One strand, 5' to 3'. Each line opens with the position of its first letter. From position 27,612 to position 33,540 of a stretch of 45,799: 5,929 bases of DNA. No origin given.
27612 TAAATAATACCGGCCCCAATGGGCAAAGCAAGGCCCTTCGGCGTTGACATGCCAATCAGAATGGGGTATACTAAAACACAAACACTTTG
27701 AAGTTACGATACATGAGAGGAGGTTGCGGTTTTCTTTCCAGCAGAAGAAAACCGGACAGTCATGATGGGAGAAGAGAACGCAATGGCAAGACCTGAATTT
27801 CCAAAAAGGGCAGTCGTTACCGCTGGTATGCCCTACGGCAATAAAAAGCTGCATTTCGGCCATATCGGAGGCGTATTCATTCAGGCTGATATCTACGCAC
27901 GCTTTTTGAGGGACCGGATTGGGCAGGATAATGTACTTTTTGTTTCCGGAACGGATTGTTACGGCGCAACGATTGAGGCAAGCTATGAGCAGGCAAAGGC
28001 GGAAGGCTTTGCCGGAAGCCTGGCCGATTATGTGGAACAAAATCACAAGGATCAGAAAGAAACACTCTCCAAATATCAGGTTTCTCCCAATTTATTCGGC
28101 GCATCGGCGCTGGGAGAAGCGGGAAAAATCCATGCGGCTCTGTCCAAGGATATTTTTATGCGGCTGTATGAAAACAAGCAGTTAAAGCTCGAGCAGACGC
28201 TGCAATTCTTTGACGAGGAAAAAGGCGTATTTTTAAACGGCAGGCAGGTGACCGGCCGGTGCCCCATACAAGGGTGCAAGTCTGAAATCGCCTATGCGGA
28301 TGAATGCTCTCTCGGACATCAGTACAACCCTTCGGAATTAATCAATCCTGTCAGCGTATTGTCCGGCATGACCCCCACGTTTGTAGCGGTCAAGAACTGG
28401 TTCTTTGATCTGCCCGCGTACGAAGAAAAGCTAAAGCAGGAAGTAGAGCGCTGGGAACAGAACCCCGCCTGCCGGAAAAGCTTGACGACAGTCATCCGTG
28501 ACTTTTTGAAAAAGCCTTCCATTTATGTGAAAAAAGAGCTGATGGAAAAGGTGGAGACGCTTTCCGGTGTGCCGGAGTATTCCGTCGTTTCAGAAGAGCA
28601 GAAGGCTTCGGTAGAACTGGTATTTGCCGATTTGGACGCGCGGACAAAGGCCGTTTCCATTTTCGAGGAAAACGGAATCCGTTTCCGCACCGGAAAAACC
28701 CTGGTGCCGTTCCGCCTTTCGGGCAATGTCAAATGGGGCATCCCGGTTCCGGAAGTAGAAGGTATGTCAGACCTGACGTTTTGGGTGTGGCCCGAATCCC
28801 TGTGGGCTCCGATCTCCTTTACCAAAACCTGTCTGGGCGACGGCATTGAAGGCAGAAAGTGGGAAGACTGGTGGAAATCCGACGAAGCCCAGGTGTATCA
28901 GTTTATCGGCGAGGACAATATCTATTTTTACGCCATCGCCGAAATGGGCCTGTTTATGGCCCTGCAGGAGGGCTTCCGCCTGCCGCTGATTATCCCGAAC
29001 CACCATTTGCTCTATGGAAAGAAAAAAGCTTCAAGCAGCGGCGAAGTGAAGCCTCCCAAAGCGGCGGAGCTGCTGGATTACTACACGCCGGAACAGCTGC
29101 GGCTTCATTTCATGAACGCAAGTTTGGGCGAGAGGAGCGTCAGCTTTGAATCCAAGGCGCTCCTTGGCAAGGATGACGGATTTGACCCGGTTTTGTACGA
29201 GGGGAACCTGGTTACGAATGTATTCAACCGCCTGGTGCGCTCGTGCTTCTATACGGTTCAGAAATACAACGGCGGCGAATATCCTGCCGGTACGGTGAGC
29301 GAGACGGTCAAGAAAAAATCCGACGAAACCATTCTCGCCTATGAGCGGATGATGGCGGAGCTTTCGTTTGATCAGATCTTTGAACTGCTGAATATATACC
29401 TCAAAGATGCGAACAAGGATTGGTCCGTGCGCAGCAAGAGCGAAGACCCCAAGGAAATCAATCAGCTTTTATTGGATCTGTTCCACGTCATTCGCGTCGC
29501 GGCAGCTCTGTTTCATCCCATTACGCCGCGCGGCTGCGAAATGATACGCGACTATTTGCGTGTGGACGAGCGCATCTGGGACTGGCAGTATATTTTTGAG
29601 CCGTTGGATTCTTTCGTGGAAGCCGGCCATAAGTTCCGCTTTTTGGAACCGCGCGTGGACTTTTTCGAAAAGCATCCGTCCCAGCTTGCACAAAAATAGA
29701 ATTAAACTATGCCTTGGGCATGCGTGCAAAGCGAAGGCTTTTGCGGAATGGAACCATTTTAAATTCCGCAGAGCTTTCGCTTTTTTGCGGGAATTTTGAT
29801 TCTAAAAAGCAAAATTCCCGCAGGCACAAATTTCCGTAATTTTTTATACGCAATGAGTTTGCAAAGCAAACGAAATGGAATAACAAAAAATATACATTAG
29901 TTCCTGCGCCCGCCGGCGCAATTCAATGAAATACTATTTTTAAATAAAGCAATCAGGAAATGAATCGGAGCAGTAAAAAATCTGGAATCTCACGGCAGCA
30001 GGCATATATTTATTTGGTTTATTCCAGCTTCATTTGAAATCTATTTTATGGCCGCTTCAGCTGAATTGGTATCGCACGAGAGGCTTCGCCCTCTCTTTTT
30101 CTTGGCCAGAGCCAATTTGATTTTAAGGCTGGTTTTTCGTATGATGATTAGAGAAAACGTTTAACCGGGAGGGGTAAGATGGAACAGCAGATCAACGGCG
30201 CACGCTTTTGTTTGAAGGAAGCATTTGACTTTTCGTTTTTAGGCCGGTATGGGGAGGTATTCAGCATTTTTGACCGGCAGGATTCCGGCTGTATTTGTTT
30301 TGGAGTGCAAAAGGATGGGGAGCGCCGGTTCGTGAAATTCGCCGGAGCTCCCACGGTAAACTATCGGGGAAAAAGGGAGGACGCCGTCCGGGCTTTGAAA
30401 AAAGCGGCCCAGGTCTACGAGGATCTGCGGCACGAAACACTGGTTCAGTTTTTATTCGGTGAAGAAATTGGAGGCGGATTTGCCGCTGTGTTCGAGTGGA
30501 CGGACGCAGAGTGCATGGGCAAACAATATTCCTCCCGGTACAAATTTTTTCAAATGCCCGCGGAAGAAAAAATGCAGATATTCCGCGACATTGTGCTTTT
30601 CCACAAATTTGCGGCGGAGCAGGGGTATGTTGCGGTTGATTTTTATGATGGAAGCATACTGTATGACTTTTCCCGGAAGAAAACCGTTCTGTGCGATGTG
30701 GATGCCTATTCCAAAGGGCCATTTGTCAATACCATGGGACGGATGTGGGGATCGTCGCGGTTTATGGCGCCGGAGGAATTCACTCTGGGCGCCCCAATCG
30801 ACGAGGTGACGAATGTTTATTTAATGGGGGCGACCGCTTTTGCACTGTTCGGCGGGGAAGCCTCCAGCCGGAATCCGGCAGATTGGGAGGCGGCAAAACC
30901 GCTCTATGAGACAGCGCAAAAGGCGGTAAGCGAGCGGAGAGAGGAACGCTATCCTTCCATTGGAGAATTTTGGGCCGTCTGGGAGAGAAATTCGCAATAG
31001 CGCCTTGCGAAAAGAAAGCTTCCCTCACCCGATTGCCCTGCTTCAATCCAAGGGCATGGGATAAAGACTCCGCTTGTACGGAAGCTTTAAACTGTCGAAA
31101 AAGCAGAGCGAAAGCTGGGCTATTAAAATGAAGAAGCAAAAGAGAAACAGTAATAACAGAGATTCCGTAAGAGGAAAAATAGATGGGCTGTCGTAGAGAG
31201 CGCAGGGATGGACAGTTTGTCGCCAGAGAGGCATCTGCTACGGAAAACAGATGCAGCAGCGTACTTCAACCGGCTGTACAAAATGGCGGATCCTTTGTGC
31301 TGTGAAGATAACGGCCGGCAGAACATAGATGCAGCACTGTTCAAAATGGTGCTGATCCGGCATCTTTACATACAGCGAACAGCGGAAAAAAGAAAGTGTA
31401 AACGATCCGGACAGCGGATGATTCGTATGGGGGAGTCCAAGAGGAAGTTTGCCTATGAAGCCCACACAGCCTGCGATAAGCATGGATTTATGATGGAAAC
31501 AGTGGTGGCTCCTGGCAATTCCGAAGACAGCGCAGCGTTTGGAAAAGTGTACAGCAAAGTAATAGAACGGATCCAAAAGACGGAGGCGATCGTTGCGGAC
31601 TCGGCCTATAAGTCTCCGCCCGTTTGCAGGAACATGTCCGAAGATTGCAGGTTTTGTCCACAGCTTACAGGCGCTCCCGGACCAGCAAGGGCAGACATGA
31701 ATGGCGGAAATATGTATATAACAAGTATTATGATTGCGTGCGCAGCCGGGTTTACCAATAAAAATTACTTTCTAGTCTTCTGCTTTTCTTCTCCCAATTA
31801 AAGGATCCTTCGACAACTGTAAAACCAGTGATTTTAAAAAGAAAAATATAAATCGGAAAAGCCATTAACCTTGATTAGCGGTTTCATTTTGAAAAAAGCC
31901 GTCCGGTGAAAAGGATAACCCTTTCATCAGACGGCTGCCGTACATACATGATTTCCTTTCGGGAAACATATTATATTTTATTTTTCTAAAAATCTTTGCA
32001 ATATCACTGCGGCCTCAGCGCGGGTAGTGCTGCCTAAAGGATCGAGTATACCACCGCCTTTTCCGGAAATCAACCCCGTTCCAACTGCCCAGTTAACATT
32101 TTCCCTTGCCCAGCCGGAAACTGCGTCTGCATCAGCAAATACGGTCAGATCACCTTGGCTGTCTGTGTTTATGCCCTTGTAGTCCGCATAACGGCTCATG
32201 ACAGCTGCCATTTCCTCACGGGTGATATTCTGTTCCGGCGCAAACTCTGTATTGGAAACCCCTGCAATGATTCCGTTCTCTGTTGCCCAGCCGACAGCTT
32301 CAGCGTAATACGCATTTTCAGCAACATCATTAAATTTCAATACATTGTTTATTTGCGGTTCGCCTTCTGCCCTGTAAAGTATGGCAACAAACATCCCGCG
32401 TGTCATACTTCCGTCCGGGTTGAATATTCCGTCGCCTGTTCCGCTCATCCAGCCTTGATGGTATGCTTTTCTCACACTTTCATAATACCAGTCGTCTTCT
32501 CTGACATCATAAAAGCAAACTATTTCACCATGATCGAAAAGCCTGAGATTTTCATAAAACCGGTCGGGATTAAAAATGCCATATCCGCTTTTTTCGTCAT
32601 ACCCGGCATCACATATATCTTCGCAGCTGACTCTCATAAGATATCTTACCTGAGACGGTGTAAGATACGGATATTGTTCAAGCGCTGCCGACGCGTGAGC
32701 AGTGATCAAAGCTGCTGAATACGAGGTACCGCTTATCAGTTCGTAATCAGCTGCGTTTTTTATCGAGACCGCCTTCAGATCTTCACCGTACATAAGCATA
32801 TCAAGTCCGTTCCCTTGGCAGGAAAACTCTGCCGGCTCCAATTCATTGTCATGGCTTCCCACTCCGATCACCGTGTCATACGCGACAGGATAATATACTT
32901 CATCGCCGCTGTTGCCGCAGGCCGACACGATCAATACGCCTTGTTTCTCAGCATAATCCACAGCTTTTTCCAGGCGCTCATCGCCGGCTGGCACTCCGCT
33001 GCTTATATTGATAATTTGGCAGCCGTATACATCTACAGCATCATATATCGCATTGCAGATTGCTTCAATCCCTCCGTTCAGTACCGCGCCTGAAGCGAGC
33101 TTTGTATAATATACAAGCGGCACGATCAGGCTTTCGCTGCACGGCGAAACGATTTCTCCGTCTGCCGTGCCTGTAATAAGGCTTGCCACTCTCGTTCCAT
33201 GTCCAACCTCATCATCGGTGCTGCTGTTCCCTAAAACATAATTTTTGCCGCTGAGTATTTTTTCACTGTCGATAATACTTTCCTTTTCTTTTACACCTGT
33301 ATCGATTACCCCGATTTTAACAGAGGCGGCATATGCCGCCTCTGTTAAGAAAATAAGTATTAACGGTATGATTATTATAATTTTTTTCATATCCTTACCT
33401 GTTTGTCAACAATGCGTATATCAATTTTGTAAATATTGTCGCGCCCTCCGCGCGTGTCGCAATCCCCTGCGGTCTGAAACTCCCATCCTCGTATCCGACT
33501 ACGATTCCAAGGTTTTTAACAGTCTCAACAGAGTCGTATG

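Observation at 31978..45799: Three-gene surface operon: two giant beta-sandwich proteins plus a dedicated SLH-anchored subtilase, matching no system I can name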

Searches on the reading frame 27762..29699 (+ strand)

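Call 36: search_protein_families(library=pfam, proteins=[window:27762-29699:+], max_evalue=0.00001)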
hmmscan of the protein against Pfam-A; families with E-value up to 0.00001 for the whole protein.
window:27762-29699:+ (645 aa): 1 family
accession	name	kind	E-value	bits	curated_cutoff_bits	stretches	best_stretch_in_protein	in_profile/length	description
PF09334.17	tRNA-synt_1g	-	2.5e-66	224.5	20.1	2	18-251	2-220/391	tRNA synthetases class I (M)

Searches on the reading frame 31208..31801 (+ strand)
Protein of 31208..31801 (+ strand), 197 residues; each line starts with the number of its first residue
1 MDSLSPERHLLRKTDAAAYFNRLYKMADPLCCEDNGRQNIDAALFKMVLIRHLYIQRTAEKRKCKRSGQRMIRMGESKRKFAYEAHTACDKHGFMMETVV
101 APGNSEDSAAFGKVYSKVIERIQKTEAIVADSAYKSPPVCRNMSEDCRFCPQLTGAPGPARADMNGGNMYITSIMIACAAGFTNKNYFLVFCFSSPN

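Call 36: search_protein_families(library=pfam, proteins=[window:31208-31801:+], max_evalue=0.00001)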
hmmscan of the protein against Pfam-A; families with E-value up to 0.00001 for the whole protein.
window:31208-31801:+ (197 aa): 1 family
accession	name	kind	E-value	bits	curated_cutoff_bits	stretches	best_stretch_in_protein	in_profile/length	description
PF01609.27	DDE_Tnp_1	-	6.4e-08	33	23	1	74-144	27-96/200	Transposase DDE domain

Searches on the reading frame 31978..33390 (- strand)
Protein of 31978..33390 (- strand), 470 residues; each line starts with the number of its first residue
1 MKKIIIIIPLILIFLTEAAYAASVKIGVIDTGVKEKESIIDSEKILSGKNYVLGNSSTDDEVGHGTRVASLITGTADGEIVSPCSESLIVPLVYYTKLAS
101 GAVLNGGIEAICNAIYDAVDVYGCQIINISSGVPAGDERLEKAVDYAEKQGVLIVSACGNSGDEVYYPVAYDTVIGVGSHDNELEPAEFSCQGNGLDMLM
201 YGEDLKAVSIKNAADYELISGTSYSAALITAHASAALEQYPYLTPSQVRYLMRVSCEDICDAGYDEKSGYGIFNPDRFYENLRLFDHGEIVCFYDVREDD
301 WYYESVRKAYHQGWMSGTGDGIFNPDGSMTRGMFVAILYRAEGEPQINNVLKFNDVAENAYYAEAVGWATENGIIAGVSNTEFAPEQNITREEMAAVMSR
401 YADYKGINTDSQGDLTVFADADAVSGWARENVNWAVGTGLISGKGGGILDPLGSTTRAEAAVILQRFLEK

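Call 8: search_protein_families(library=pfam, proteins=[window:31978-33390:-], max_evalue=0.01)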
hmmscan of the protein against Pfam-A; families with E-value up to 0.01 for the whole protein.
window:31978-33390:- (470 aa): 2 families
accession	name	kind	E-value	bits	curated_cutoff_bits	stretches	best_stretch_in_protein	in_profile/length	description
PF00395.25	SLH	-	8.3e-33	112.5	20.8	3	352-395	1-44/44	S-layer homology domain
PF00082.27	Peptidase_S8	-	8.8e-33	114.3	21.8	1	23-271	3-288/288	Subtilase family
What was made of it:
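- On Subtilase, MEROPS/Pfam S8 (Peptidase_S8): Pfam PF00082 scores 114.3 bits against a cut-off of 21.8 (call 8).
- On SLH-anchored cell-wall proteins: Three SLH stretches in each of B and S8 (call 8).
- B carries the classical SLH triplet (call 8).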

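Call 9: search_protein_families(library=ncbifam, proteins=[window:31978-33390:-], max_evalue=0.01)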
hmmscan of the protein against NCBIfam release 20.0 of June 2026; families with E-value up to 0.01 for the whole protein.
window:31978-33390:- (470 aa): 6 families
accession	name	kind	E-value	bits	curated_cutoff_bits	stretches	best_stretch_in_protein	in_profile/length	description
TIGR03921.1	T7SS_mycosin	equivalog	1.3e-40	139.6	278.75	1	22-275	13-281/353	type VII secretion-associated serine protease mycosin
NF049966.1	QH_SP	equivalog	7.9e-22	77.7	165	1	25-253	1-208/219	subtilisin-like serine protease QhpE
TIGR03895.1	protease_PatA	subfamily_domain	1.1e-17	64.1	421.05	1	64-237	1-181/606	PatA/PatG family cyanobactin maturation protease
NF033595.1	denti_PrtP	equivalog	5e-12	45.2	300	1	127-273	342-496/606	dentilisin complex serine proteinase subunit PrtP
NF033190.2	inl_like_NEAT_1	exception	1e-11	43.9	1275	1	343-468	572-691/754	NEAT domain-containing leucine-rich repeat protein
NF042956.1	IteS_antiphage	equivalog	3.9e-06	25.4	900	1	26-133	259-360/747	S8 family anti-phage peptidase IteS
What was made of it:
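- On T7SS mycosin (TIGR03921): 139.6 bits against a cut-off of 278.75 (call 9).
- The top NCBIfam matches of the protease are specific processing enzymes (mycosin, QhpE, PatA/G), not bulk degradative ones, although all score below cut-off (call 9).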

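Call 12: search_solved_structures(query=window:31978-33390:-, max_evalue=0.001)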
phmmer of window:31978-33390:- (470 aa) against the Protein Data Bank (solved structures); distinct sequences matched with E-value up to 0.001: 142 (the best 60 are shown).
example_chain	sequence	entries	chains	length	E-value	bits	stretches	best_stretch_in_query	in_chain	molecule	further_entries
1bh6_A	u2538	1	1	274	3e-26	95.3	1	19-267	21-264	SUBTILISIN DY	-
1yu6_A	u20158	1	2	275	2.7e-21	79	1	19-254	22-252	Subtilisin Carlsberg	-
1af4_A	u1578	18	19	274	2.8e-21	78.9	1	19-254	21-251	SUBTILISIN CARLSBERG | SUBTILISIN CARLSBERG, TYPE VIII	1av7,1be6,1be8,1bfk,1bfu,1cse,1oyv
1scn_E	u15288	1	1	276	2.9e-21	78.9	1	19-254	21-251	SUBTILISIN CARLSBERG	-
4gi3_A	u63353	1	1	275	3.4e-21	78.6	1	19-254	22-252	KerA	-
3qtl_A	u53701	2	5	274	3.6e-21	78.6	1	19-254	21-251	Subtilisin-like serin protease | KerA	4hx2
1c3l_A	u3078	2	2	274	4e-21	78.4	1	19-254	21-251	SUBTILISIN-CARLSBERG | Subtilisin Carlsberg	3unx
1c9m_A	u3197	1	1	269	6.9e-21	77.6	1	22-254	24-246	SERINE PROTEASE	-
1st3_A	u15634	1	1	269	8.9e-21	77.3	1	22-254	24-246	SUBTILISIN BL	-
1sel_A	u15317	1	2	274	9.9e-21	77.1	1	19-254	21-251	SELENOSUBTILISIN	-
1avt_A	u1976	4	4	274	9.9e-21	77.1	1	19-254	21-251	SUBTILISIN CARLSBERG, TYPE VIII | KerA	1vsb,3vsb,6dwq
1gci_A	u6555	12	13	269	1.3e-20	76.7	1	22-254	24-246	SUBTILISIN | Subtilisin Savinase | SAVINASE (TM)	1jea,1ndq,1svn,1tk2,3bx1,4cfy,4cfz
1ah2_A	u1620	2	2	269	2.1e-20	76.1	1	22-254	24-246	SERINE PROTEASE PB92 | SUBTILISIN SAVINASE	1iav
1mpt_A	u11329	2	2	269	2.4e-20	75.8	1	22-253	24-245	M-PROTEASE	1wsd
1q5p_A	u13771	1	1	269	3e-20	75.6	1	22-254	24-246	Serine protease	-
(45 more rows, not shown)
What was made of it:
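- On Subtilase, MEROPS/Pfam S8 (Peptidase_S8): Subtilisin DY and Carlsberg match at E 3e-26 to 3e-21 (call 12).
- On Classical secreted subtilisins (subtilisin BPN'/Carlsberg type): Mature subtilisin residue ~21 aligns to query residue ~19 (call 12).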
